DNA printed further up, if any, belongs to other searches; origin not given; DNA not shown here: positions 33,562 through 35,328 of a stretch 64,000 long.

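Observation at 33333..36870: Low-GC island with an orphan triple-ubiquitin-like/E2-like fusion, XRE-ImmA switch and membrane protein: possible novel conflict/defence module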

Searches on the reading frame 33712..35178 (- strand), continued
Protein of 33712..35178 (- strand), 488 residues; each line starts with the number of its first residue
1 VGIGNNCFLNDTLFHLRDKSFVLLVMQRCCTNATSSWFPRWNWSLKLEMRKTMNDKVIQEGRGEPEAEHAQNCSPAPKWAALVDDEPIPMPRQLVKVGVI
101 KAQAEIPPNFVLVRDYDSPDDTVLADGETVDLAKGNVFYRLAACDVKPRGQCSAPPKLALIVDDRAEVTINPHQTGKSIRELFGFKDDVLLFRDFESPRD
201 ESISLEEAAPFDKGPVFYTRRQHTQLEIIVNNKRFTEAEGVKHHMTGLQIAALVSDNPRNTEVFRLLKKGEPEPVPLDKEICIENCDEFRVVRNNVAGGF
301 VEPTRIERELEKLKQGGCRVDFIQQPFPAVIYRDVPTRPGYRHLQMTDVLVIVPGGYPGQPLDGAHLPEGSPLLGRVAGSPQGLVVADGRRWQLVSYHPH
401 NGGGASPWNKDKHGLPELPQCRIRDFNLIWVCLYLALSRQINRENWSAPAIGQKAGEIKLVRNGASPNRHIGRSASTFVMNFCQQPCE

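Call 44: predict_structure(alignment_id=A2)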
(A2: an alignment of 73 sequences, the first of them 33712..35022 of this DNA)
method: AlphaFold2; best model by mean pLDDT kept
length: 436 residues; sequences in the alignment: 73
mean_pLDDT: 76.0   pTM: 0.48
mean pLDDT of the five models: 76.0, 75.4, 75.2, 74.6, 74.4
residues with pLDDT >= 90: 229; 70-90: 66; 50-70: 34; < 50: 107
segments of 3 or more residues with pLDDT < 50: 1-3, 7-13, 245-248, 304-307, 347-353, 356-436
pLDDT, mean of each block of 10 residues (from residue 1): 46 51 90 97 98 98 95 97 98 88 97 97 98 93 88 97 87 82 92 98 94 94 98 96 58 82 91 91 84 90 57 85 69 93 61 46 33 39 35 31 27 30 24 26
secondary structure, 60 per line:
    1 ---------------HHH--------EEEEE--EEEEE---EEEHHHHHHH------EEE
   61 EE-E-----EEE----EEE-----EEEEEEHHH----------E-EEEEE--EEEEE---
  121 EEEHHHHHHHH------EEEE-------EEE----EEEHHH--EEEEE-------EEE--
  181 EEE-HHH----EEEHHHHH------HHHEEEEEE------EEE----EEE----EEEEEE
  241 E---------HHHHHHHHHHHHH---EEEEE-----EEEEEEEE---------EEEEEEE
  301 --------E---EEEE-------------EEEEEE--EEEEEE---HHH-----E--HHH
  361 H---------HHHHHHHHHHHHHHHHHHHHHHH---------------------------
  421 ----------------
elements in order: E27-31 E34-38 E42-44 H45-51 E58-62 E70-72 E77-79 E85-90 E106-110 E113-117 E121-123 H124-131 E138-141 E149-151 E156-158 E164-168 E176-178 E181-183 E192-194 H195-199 E209-214 E221-223 E228-230 E235-241 H251-263 E267-271 E277-284 E294-300 E313-316 E330-335 E338-343 H358-361 H371-393

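Call 47: fold_search(model_id=the predicted structure, library=pdb)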
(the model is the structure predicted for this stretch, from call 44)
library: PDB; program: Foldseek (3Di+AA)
matches with E <= 10: 343; with E <= 0.001: 9
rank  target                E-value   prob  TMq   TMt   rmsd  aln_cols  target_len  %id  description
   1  9cd2_A                3.5e-11  1.00  0.15  0.29  13.7       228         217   14  Structure of E. coli ZDHYS365 multi-ubiquitin domain protein (released 2025-04-02)
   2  9cd2_B                1.8e-10  1.00  0.15  0.29  13.5       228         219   14  Structure of E. coli ZDHYS365 multi-ubiquitin domain protein (released 2025-04-02)
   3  9d5a                  7.1e-10  1.00  0.16  0.30  13.7       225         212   15  Structure of Citrobacter multi-ubiquitin protein, local refinement of one full-length protomer (released 2025-04-02)
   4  8u38_A                2.8e-07  1.00  0.15  0.39   9.4       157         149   15  Structure of a bacterial multi-ubiquitin domain protein (released 2025-04-09)
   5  8u38_C                2.8e-07  1.00  0.15  0.40  13.9       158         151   14  Structure of a bacterial multi-ubiquitin domain protein (released 2025-04-09)
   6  8u38_B                1.0e-06  1.00  0.14  0.40   9.6       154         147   16  Structure of a bacterial multi-ubiquitin domain protein (released 2025-04-09)
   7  9d5b_A                1.5e-06  1.00  0.15  0.41   9.1       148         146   16  Structure of Methylobacterium brachiatum multi-ubiquitin protein filament (released 2025-04-02)
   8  9d59_A                1.8e-06  1.00  0.15  0.37   8.7       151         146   15  Structure of Citrobacter multi-ubiquitin protein filament (released 2025-04-02)
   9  5b83_A                7.8e-05  0.99  0.18  0.24  15.9       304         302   14  Crystal structure of Optineurin UBAN in complex with linear ubiquitin (released 2016-09-07)
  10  7pyv_C                2.6e-03  0.98  0.13  0.33  13.5       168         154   14  Crystal structure of human UBA6 in complex with the ubiquitin-like modifier FAT10 (released 2022-08-24)
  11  8fse_A                3.9e-03  0.92  0.13  0.15  16.9       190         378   15  Crystal structure of integrin beta-2 tail bound to the FERM-folded talin head domain (released 2024-07-03)
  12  3rt3_B                4.8e-03  0.91  0.12  0.29  15.5       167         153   12  Complex of influenza virus protein with host anti-viral factor (released 2011-07-13)
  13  3pse_B                5.4e-03  0.85  0.12  0.28  13.5       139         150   14  Structure of a viral OTU domain protease bound to interferon-stimulated gene 15 (ISG15) (released 2011-01-19)
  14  6yva_C                7.5e-03  0.90  0.12  0.30  14.8       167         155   13  PLpro-C111S with mISG15 (released 2020-05-13)
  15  9c1t                  1.1e-02  0.84  0.14  0.16  17.5       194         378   13  Crystal structure of integrin beta-3 tail bound to the FERM-folded talin head domain with a D397R mutation (released 2025-04-23)
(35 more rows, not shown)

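Call 49: find_encoding_contigs(protein=P0005, flank=8000, max_places=2)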
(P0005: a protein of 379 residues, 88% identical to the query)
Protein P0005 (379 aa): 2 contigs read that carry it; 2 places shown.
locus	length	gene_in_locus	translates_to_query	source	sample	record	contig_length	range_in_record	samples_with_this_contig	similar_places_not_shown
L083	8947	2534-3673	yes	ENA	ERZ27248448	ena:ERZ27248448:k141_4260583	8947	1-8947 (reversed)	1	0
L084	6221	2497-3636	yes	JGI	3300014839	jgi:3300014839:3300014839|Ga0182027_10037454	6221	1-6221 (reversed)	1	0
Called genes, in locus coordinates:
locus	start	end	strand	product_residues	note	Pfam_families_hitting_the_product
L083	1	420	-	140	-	?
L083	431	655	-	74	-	-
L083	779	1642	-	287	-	-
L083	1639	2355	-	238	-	-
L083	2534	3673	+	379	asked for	PF14452:Multi_ubiq (faint)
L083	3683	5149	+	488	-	PF00899:ThiF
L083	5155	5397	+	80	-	-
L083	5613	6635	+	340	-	PF12760:Zn_ribbon_IS1595, PF23451:Zn_ribbon_PaaD (faint), PF12762:DDE_Tnp_IS1595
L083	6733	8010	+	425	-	PF00817:IMS, PF11799:IMS_C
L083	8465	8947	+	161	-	?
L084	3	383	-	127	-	?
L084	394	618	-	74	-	-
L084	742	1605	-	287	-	-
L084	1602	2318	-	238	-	-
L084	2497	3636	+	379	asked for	PF14452:Multi_ubiq (faint)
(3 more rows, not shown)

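Call 50: find_encoding_contigs(protein=P0003, flank=8000, max_places=2)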
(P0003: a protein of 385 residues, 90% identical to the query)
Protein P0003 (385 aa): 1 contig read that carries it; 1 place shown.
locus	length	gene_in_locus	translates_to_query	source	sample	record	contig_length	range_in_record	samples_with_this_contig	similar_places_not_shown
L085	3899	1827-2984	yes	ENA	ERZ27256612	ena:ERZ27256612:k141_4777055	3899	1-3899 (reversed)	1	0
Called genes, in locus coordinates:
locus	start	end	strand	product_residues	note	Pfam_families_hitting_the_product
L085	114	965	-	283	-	-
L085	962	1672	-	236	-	-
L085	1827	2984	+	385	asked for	PF14452:Multi_ubiq (faint)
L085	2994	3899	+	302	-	?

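Call 51: find_encoding_contigs(protein=P0009, flank=8000, max_places=3)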
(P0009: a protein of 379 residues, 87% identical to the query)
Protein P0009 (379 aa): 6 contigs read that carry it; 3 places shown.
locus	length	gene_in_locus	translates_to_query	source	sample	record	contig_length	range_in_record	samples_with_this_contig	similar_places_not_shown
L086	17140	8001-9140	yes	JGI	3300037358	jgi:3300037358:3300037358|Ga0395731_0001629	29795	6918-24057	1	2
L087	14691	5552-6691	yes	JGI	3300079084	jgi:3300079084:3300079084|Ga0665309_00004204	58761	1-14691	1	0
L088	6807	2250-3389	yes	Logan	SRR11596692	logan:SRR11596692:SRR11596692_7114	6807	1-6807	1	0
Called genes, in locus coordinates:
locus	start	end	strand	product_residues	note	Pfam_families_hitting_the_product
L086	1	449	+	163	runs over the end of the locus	PF00248:Aldo_ket_red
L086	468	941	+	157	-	PF00248:Aldo_ket_red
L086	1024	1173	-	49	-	-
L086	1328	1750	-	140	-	PF01381:HTH_3 (faint)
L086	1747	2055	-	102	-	PF09907:HigB_toxin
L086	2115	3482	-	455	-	PF00589:Phage_integrase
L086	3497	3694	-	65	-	PF12728:HTH_17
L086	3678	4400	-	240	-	-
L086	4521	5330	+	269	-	PF09407:AbiEi_1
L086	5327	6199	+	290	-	PF08843:AbiEii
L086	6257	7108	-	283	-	-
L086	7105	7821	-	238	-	-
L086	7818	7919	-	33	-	-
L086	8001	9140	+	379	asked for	PF14452:Multi_ubiq (faint)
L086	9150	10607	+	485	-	PF00899:ThiF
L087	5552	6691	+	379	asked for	PF14452:Multi_ubiq (faint)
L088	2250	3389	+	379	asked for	PF14452:Multi_ubiq (faint)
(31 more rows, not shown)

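Call 65: find_homologous_proteins(query=L005:9102-10565:+, max_evalue=1e-10)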
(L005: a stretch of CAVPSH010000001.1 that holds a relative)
Query L005:9102-10565:+ (487 aa): 539 proteins with E <= 1e-10 among 8000 candidates; the best 120 are listed.
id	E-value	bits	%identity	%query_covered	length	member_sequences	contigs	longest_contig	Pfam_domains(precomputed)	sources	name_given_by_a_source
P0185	0.0e+0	1136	100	100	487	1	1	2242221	PF00899.28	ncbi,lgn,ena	-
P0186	0.0e+0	1035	91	100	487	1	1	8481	PF00899.28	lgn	-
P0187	3.0e-295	998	87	100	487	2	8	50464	PF00899.28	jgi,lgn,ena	jgi:hypothetical protein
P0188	1.1e-293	993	87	100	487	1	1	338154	PF00899.28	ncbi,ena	-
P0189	1.3e-292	989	86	100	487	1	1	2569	PF00899.28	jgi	jgi:ThiF family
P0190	2.9e-290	981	87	100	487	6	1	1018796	PF00899.28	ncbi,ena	-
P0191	4.2e-290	981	86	100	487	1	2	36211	PF00899.28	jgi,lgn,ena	jgi:hypothetical protein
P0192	1.1e-289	979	85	100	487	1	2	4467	PF00899.28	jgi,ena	-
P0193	7.2e-288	973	85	100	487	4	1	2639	PF00899.28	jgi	jgi:ThiF family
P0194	1.2e-283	959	83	100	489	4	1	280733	PF00899.28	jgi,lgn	-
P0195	5.0e-282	954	84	100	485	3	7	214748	PF00899.28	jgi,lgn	jgi:hypothetical protein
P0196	2.0e-280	949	84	100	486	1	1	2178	PF00899.28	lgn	-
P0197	1.4e-277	939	83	100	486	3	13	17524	PF00899.28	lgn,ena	-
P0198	4.0e-277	938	82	100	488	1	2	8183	PF00899.28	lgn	-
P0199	7.5e-273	924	81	100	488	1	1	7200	PF00899.28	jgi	jgi:hypothetical protein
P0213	1.6e-250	850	76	99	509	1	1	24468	PF00899.28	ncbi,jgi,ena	ncbi:MAG: ThiF family adenylyltransferase [Verrucomicrobiia bacterium]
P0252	1.5e-227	774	69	100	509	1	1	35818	PF14464.12,PF00899.28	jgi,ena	jgi:hypothetical protein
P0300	8.2e-166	571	55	99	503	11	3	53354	PF00899.28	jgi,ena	jgi:proteasome lid subunit RPN8/RPN11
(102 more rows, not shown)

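Call 66: search_protein_families(library=pfam, proteins=[P0185, P0190, P0252, P0300, P0213], max_evalue=1)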
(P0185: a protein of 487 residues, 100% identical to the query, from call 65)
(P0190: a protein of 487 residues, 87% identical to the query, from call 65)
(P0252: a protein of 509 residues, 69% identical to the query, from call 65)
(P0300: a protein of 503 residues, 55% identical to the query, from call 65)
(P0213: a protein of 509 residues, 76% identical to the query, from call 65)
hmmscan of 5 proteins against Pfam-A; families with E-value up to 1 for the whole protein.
P0185 (487 aa): 2 families
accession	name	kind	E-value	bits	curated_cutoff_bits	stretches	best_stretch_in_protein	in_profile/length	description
PF00899.27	ThiF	-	1.1e-26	93.9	28.1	1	202-463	15-237/238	ThiF family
PF14464.11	Prok-JAB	-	0.18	12.1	25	0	73-113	48-88/114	Prokaryotic homologs of the JAB domain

P0190 (487 aa): 1 family
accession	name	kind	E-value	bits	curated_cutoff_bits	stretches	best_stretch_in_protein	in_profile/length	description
PF00899.27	ThiF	-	5.2e-28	98.2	28.1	1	200-463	13-237/238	ThiF family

P0252 (509 aa): 2 families
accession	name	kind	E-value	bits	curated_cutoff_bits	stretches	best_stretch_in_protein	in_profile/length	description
PF00899.27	ThiF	-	1.2e-29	103.6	28.1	1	197-465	9-238/238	ThiF family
PF14464.11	Prok-JAB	-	2.1e-05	24.8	25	1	73-115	48-90/114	Prokaryotic homologs of the JAB domain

P0300 (503 aa): 2 families
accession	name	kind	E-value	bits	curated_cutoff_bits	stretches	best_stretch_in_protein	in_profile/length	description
PF00899.27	ThiF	-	1.3e-27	97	28.1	1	203-473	9-238/238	ThiF family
PF14464.11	Prok-JAB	-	0.023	15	25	1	85-116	62-92/114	Prokaryotic homologs of the JAB domain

P0213 (509 aa): 3 families
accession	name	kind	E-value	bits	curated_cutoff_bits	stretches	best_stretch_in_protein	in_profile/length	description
PF00899.27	ThiF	-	9.7e-27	94.1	28.1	1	199-460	15-237/238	ThiF family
PF14464.11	Prok-JAB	-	0.2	12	25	1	74-112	59-90/114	Prokaryotic homologs of the JAB domain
PF02579.22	Nitro_FeMo-Co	-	0.26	12.1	26.3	1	199-232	46-79/94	Dinitrogenase iron-molybdenum cofactor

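Call 71: search_protein_families(library=pfam, proteins=[L058:9731-10255:+, L061:7381-7896:+], max_evalue=0.01)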
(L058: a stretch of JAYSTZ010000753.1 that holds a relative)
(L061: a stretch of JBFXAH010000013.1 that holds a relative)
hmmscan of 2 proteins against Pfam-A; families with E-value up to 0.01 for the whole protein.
L058:9731-10255:+ (175 aa): 1 family
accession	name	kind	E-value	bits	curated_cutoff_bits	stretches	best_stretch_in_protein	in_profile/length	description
PF20137.4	DUF6527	-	2.2e-26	92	23.6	1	64-122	2-63/63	Family of unknown function (DUF6527)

L061:7381-7896:+ (172 aa): 1 family
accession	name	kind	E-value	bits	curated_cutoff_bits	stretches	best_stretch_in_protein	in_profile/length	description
PF20137.4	DUF6527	-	2e-24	85.7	23.6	1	68-125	2-62/63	Family of unknown function (DUF6527)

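Call 72: predict_structure(alignment_id=A3)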
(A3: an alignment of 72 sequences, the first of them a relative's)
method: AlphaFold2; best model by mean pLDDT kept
length: 379 residues; sequences in the alignment: 72
mean_pLDDT: 83.1   pTM: 0.45
mean pLDDT of the five models: 83.1, 82.1, 81.1, 79.3, 77.3
residues with pLDDT >= 90: 187; 70-90: 127; 50-70: 33; < 50: 32
segments of 3 or more residues with pLDDT < 50: 1-20, 243-247, 348-351
pLDDT, mean of each block of 10 residues (from residue 1): 34 39 85 96 97 96 92 95 96 82 95 95 96 90 84 94 85 78 86 95 86 88 94 89 53 79 87 89 83 90 60 89 85 94 67 57 78 77
secondary structure, 60 per line:
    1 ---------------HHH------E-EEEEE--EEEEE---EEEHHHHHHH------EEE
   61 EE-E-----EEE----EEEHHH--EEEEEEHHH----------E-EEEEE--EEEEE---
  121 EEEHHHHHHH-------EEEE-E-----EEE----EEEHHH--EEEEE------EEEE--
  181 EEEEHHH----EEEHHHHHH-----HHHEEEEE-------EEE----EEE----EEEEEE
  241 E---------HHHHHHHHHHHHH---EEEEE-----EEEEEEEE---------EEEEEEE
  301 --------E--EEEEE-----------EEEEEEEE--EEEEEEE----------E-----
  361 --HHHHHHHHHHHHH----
elements in order: E27-31 E34-38 E42-44 H45-51 E58-62 E70-72 E77-79 E85-90 E106-110 E113-117 E121-123 H124-130 E138-141 E149-151 E156-158 E164-168 E175-178 E181-184 E192-194 H195-200 E209-213 E221-223 E228-230 E235-241 H251-263 E267-271 E277-284 E294-300 E312-316 E328-335 E338-344 H363-375
